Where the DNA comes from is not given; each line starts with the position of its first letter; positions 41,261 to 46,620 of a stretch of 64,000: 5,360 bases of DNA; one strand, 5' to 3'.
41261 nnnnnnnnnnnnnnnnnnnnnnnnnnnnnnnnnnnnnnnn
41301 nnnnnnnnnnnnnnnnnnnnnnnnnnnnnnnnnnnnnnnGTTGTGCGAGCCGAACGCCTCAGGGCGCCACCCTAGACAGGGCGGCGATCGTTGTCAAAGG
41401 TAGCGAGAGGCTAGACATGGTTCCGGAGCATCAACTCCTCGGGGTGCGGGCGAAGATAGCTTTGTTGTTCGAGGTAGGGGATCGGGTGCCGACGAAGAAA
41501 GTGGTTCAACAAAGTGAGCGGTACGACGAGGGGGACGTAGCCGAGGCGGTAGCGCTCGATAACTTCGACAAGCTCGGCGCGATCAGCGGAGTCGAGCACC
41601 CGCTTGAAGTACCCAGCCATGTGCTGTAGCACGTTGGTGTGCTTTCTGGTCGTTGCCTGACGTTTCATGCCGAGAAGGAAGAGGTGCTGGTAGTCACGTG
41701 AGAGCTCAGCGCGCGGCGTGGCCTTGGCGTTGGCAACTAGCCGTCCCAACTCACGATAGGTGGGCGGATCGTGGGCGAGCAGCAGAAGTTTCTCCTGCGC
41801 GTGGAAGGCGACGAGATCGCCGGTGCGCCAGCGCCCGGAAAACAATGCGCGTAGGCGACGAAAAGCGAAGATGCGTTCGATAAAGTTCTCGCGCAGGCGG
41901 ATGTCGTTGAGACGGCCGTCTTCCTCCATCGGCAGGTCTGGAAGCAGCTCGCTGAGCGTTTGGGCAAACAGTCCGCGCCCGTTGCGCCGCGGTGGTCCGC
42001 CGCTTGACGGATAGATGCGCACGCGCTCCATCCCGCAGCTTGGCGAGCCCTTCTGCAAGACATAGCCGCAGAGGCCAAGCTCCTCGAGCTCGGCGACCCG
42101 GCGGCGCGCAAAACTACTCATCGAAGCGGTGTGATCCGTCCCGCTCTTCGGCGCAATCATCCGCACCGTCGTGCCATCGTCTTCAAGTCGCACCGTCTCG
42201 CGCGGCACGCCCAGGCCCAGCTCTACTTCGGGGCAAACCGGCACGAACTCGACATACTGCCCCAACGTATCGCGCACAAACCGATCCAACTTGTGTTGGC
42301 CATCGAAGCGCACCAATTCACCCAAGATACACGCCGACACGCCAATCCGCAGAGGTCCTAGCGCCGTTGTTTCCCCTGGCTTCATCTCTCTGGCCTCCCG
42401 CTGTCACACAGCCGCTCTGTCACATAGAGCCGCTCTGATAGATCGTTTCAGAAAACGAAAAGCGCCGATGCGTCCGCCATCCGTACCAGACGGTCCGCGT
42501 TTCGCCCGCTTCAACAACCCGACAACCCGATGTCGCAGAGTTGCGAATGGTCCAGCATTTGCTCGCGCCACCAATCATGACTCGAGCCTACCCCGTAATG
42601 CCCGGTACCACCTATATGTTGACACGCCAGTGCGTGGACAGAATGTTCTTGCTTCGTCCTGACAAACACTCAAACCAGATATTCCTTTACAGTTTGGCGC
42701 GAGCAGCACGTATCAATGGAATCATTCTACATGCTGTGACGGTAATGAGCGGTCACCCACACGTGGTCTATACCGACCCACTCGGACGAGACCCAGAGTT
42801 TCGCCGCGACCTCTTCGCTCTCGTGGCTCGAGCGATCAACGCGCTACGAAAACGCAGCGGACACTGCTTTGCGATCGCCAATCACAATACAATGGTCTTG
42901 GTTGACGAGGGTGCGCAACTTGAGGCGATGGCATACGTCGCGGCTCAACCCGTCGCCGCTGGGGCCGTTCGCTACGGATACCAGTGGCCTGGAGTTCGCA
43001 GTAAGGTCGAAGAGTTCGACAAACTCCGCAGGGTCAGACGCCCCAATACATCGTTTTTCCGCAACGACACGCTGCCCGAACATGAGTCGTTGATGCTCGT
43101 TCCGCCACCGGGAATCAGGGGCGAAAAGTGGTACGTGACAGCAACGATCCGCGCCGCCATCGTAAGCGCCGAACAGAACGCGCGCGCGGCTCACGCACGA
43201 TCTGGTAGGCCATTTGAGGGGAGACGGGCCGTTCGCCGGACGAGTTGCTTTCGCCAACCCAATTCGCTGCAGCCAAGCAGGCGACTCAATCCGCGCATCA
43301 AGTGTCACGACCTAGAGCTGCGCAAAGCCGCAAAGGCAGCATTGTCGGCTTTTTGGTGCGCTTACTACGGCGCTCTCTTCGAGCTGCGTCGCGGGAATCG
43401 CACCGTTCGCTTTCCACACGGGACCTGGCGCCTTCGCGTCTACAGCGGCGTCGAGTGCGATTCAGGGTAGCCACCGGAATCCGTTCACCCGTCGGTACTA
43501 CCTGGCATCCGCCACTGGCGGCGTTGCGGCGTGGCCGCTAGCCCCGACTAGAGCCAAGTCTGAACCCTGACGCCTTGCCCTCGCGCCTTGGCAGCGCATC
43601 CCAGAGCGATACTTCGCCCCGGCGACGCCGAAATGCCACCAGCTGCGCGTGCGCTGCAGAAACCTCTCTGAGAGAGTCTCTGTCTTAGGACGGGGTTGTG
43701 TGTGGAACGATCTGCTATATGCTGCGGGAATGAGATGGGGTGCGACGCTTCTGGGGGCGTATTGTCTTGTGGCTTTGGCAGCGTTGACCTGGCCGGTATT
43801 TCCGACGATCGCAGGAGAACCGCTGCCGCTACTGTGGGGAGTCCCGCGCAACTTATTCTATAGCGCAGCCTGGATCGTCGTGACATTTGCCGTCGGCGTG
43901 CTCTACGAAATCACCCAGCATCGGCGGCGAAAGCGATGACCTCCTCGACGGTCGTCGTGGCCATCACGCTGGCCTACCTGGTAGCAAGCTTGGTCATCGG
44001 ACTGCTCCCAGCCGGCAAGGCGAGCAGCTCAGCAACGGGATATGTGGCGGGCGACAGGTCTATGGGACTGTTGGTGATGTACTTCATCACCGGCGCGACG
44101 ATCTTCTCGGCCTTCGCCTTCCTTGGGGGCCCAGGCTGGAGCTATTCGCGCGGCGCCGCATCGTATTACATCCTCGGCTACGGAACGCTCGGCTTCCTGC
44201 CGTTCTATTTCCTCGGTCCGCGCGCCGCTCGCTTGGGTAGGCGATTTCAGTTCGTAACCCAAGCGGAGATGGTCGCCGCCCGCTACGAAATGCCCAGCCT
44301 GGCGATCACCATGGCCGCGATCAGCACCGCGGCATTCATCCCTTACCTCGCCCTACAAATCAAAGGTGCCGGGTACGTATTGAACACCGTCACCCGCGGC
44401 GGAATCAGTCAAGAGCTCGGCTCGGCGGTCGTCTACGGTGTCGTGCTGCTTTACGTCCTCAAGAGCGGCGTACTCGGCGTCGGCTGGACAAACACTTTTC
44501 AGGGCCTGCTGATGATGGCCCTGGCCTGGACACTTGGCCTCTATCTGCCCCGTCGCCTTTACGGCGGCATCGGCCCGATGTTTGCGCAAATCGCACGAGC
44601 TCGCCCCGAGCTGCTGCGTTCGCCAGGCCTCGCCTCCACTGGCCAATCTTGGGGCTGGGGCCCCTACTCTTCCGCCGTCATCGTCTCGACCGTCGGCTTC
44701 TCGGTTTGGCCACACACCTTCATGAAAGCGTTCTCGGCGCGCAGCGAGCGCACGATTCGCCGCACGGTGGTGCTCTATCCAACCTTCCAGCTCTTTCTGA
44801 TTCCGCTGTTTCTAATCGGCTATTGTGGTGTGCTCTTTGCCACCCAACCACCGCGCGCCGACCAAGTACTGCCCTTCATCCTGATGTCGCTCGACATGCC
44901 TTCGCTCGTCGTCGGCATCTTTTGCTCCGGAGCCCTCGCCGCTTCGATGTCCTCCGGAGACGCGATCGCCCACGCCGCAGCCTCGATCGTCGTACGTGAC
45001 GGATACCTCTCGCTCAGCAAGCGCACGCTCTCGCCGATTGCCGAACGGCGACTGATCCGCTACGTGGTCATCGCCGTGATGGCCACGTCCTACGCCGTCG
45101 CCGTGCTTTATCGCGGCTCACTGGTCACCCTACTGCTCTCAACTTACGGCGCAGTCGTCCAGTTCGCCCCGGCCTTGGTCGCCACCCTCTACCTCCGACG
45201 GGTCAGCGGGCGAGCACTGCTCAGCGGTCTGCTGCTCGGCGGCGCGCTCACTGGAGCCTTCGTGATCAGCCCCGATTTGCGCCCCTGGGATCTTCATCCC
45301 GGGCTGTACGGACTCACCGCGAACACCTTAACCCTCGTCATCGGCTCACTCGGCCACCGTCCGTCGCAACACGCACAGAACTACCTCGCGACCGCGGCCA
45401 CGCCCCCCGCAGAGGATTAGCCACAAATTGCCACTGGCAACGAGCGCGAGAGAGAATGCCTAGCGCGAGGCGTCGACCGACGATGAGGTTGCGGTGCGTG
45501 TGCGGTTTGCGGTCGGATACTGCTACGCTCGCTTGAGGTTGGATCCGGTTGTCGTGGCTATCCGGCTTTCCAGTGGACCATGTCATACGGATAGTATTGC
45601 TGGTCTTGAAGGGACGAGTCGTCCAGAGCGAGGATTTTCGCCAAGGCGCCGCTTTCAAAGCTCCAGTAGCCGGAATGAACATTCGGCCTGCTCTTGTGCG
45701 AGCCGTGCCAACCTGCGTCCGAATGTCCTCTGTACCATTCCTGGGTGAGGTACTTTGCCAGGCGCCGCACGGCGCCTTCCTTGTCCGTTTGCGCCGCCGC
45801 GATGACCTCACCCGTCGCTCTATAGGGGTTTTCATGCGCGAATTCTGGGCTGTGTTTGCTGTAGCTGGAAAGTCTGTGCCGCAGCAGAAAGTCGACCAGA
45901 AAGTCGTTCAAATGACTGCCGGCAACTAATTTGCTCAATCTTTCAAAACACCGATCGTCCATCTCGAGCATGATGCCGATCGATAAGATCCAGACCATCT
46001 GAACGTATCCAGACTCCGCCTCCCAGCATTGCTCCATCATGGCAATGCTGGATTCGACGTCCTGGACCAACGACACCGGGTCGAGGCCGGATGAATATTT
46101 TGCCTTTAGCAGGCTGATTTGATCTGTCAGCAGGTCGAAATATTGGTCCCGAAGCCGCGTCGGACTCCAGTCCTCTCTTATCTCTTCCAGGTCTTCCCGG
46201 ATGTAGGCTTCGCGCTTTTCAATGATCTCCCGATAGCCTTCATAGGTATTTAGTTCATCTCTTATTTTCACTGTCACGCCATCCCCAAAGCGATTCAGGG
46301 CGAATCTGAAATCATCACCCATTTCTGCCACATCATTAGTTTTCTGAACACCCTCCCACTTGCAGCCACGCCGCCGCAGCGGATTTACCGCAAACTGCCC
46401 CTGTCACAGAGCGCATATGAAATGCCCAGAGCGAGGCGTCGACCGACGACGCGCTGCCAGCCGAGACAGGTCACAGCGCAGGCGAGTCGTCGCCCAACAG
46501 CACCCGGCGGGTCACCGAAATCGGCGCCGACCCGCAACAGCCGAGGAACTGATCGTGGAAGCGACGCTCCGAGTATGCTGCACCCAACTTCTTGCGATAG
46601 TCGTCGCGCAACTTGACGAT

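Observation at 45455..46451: Single-gene low-GC cassette (PoNi/DUF1911-like orphan immunity candidate) bracketed by 31-nt direct repeats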

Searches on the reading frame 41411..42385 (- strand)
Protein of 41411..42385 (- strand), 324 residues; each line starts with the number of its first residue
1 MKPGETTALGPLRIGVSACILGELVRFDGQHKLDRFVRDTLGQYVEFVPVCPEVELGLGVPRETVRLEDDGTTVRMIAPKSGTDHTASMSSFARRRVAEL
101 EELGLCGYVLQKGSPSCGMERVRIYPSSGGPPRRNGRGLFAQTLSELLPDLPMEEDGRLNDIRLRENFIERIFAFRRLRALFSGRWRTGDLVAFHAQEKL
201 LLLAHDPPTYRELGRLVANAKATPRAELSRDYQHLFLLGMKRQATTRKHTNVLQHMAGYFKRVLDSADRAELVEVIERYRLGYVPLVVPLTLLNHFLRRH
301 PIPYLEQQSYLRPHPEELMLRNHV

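Call 12: search_protein_families(library=ncbifam, proteins=[window:41411-42385:-], max_evalue=0.01)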
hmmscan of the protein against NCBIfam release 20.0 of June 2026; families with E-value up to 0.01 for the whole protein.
window:41411-42385:- (324 aa): 2 families
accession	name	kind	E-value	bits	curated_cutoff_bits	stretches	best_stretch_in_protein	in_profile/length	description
NF007549.0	PRK10167.1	equivalog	1.8e-31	109.1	237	1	163-321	5-164/169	hypothetical protein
NF045597.1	TudS_rel_CD3072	equivalog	0.0037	17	130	1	36-150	31-134/148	CD3072 family TudS-related putative desulfidase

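Call 43: search_protein_families(library=pfam, proteins=[window:41411-42385:-], max_evalue=0.0001)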
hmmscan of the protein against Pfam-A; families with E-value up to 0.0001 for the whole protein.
window:41411-42385:- (324 aa): 2 families
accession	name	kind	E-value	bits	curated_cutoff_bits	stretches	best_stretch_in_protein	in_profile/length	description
PF08349.16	DUF1722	-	2e-41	141.4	22.5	1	199-315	1-117/117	Protein of unknown function (DUF1722)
PF04463.17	2-thiour_desulf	-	4.2e-41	140.7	34.7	1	14-156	1-141/141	2-thiouracil desulfurase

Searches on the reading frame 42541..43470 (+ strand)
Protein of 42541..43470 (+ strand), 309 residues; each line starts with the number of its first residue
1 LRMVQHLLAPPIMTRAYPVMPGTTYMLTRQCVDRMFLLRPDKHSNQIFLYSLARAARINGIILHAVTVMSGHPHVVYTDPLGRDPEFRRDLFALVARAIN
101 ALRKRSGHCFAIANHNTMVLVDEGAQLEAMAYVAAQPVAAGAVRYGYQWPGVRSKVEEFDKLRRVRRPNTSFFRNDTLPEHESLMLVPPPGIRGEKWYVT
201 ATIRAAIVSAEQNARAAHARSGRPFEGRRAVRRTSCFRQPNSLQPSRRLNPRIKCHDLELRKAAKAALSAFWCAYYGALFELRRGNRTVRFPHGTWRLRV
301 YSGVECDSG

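Call 6: search_protein_families(library=pfam, proteins=[window:42541-43470:+], max_evalue=0.1)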
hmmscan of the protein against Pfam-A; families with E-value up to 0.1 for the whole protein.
window:42541-43470:+ (309 aa): 0 families

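Call 12: search_protein_families(library=ncbifam, proteins=[window:42541-43470:+], max_evalue=0.01)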
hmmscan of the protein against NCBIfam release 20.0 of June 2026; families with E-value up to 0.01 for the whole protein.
window:42541-43470:+ (309 aa): 1 family
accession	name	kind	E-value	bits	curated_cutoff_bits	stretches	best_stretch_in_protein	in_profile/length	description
NF047646.1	REP_Tyr_transpos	equivalog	8e-07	29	80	1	20-150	7-144/146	REP-associated tyrosine transposase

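Call 61: search_protein_families(library=pfam, proteins=[window:42541-43470:+], max_evalue=1)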
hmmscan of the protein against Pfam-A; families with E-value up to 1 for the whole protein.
window:42541-43470:+ (309 aa): 0 families

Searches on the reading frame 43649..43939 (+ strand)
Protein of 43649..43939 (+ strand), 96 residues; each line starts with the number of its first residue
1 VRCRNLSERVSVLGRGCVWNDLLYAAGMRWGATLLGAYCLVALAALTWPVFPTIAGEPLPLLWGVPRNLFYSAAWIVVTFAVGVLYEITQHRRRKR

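Call 43: search_protein_families(library=pfam, proteins=[window:43649-43939:+], max_evalue=0.0001)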
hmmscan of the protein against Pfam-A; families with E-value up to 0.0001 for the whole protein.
window:43649-43939:+ (96 aa): 0 families

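Call 61: search_protein_families(library=pfam, proteins=[window:43649-43939:+], max_evalue=1)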
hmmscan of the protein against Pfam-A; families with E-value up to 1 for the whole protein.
window:43649-43939:+ (96 aa): 2 families
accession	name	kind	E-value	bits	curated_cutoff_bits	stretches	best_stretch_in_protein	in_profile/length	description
PF24709.1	DUF7670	-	0.023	15.4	29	1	27-95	59-115/118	Domain of unknown function (DUF7670)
PF11755.13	DUF3311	-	0.17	12.4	30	1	43-84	5-46/61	Protein of unknown function (DUF3311)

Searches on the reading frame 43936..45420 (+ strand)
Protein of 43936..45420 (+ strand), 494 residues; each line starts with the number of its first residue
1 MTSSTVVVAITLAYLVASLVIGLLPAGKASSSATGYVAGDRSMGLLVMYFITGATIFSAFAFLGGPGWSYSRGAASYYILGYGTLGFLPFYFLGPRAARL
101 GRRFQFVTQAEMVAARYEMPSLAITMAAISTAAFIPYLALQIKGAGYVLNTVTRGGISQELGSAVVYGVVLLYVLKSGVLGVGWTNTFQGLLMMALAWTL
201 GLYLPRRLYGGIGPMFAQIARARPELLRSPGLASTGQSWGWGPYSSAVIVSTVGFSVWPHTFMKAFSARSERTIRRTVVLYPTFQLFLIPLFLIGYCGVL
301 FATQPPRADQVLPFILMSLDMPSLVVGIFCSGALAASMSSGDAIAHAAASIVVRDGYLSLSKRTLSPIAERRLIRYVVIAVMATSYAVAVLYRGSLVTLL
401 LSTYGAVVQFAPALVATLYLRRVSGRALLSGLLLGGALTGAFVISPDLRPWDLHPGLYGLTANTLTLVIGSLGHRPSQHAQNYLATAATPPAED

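Call 6: search_protein_families(library=pfam, proteins=[window:43936-45420:+], max_evalue=0.1)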
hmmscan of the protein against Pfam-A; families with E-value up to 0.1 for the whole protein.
window:43936-45420:+ (494 aa): 1 family
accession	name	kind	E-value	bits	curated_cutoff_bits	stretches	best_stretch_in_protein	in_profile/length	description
PF00474.23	SSF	-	2.5e-27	96.2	22.8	1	36-435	1-406/406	Sodium:solute symporter family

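Call 20: list_cluster_members(proteins=[P0121, P0001, window:43936-45420:+, window:48248-50329:-])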
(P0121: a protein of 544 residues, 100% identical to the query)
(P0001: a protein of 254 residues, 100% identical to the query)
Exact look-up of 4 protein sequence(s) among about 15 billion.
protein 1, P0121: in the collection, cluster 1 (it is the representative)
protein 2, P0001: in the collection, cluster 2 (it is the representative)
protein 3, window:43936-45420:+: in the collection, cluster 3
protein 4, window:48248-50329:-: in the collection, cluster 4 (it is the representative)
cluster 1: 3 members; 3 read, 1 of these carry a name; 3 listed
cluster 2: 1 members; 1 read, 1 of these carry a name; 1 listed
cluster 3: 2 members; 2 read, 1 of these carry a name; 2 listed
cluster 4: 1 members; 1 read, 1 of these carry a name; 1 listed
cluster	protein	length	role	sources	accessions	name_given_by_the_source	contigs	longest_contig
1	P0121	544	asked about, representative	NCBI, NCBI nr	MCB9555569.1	MAG: DUF885 domain-containing protein [Deltaproteobacteria bacterium] | DUF885 domain-containing protein [Deltaproteobacteria bacterium]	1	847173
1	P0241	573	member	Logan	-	-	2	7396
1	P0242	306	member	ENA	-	-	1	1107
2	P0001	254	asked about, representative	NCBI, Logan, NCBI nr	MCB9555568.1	MAG: DUF1911 domain-containing protein [Deltaproteobacteria bacterium] | DUF1911 domain-containing protein [Deltaproteobacteria bacterium]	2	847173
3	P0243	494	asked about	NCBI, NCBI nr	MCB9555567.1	MAG: sodium:solute symporter family protein [Deltaproteobacteria bacterium] | sodium:solute symporter family protein [Deltaproteobacteria bacterium]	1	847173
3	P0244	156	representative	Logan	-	-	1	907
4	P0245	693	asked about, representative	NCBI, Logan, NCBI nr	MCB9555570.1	MAG: hypothetical protein H6707_05650 [Deltaproteobacteria bacterium] | hypothetical protein [Deltaproteobacteria bacterium]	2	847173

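Call 32: find_homologous_proteins(query=window:43936-45420:+)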
Query window:43936-45420:+ (494 aa): 2613 proteins with E <= 0.001 among 8000 candidates; the best 120 are listed.
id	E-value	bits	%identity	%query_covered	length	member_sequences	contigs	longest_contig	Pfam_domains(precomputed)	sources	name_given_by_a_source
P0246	3.9e-207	707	67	99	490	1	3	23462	PF00474.24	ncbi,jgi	ncbi:MAG: SSS family solute:Na+ symporter [Myxococcota bacterium]|jgi:SSS family solute:Na+ symporte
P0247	1.5e-206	705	69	93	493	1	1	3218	PF00474.24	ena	-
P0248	8.9e-206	703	66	98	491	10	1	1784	PF00474.24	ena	-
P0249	3.0e-205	701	67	98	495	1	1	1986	PF00474.24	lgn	-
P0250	3.6e-204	697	68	96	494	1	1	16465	PF00474.24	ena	-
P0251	5.6e-204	697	65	99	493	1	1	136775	PF00474.24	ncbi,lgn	-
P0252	3.5e-203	694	65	99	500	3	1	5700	PF00474.24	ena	-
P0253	3.9e-203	694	67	99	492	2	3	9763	PF00474.24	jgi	-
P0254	4.3e-203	694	66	96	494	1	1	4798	PF00474.24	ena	-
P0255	9.4e-203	693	67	98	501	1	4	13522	PF00474.24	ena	-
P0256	1.4e-201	689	66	97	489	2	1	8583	PF00474.24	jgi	-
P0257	1.6e-201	688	69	96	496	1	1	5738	PF00474.24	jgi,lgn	-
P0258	1.7e-201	688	65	98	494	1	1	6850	PF00474.24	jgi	jgi:SSS family solute:Na+ symporter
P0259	4.2e-201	687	66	97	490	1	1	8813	PF00474.24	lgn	-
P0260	8.5e-201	686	64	99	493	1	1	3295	PF00474.24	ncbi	-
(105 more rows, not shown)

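Call 33: find_encoding_contigs(protein=P0246, flank=6000, max_places=3)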
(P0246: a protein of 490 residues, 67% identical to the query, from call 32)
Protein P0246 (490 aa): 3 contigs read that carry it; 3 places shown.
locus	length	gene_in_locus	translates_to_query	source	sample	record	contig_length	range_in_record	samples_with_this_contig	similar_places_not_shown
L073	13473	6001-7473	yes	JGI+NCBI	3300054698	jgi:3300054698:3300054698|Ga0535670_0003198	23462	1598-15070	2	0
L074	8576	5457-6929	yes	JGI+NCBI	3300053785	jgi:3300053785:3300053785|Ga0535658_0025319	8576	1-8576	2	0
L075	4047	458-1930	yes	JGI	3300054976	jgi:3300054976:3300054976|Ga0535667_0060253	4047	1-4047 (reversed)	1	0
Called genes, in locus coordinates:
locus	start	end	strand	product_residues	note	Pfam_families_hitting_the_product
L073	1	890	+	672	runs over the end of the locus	PF07715:Plug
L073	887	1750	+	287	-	-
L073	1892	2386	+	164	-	-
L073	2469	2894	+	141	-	PF03795:YCII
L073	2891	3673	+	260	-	PF04542:Sigma70_r2, PF08281:Sigma70_r4_2 (faint), PF20239:DUF6596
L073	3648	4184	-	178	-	-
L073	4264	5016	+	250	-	PF00756:Esterase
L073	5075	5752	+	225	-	PF01322:Cytochrom_C_2 (faint), PF13442:Cytochrome_CBB3 (faint)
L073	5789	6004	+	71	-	PF11755:DUF3311 (weak)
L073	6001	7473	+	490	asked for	PF00474:SSF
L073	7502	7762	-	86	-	-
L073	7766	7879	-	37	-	-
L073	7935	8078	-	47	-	-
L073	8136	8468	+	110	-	PF01022:HTH_5, PF12840:HTH_20, PF12802:MarR_2, PF01047:MarR (weak)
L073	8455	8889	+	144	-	PF10604:Polyketide_cyc2 (weak), PF08327:AHSA1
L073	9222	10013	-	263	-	PF00378:ECH_1, PF16113:ECH_2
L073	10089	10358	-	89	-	-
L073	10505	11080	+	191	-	-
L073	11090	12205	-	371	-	PF00924:MS_channel_2nd, PF21082:MS_channel_3rd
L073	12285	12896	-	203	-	-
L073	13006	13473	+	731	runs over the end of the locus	-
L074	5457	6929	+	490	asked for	PF00474:SSF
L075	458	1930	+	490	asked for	PF00474:SSF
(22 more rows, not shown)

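Call 34: find_encoding_contigs(protein=P0251, flank=6000, max_places=2)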
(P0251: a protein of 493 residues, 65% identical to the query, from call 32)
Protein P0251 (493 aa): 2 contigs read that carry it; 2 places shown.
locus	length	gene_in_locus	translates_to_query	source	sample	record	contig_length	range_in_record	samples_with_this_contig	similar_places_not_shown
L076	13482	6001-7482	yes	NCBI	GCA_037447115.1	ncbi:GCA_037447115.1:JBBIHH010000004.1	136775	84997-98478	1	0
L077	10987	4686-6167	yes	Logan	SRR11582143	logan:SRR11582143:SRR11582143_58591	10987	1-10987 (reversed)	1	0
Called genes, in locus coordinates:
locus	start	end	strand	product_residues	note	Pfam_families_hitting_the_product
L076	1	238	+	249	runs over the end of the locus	PF01138:RNase_PH, PF03725:RNase_PH_C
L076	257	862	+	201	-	PF01725:Ham1p_like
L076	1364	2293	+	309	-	-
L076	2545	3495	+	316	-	PF03706:LPG_synthase_TM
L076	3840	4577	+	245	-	PF02678:Pirin, PF07883:Cupin_2 (weak), PF17954:Pirin_C_2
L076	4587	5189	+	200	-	PF14512:TM1586_NiRdase (faint), PF00881:Nitroreductase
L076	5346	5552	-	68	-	-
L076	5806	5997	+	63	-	PF11755:DUF3311 (weak)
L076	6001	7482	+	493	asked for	PF00474:SSF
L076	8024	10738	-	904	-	-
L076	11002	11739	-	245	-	-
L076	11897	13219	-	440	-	PF00155:Aminotran_1_2 (weak), PF00266:Aminotran_5, PF01041:DegT_DnrJ_EryC1, PF01212:Beta_elim_lyase (faint)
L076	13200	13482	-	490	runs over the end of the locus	PF00474:SSF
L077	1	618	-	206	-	?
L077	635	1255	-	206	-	-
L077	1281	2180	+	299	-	PF03706:LPG_synthase_TM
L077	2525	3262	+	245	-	PF02678:Pirin, PF07883:Cupin_2 (weak), PF17954:Pirin_C_2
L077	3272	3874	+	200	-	PF14512:TM1586_NiRdase (faint), PF00881:Nitroreductase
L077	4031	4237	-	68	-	-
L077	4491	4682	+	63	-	PF11755:DUF3311 (weak)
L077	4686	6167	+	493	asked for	PF00474:SSF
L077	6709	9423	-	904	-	-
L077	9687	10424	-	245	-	-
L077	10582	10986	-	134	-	?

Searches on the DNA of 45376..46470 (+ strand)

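Call 70: search_dna_similar(query=window:45376-46470:+, collection=plasmids, mode=distant, max_rows=8)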
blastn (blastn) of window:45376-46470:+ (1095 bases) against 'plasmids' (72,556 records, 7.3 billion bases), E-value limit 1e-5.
Records with a match: 2; places in all: 3; records where one place covers at least 80% of the query: 0.
Best place of each record, by identity: 60-80% 2.
By first word of the organism name: Bacteroides 2.
By predicted mobility (MOB-suite, as given by PLSDB): non-mobilizable 2.
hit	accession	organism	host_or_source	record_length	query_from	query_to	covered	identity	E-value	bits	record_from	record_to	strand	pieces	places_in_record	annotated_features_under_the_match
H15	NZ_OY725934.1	Bacteroides finegoldii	-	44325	193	368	16%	70.2%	6e-10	73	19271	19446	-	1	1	PoNe immunity protein domain-containing protein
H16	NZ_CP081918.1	Bacteroides ovatus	Homo sapiens,blood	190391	195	367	16%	71.3%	2e-10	76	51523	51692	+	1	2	PoNi-like cognate immunity protein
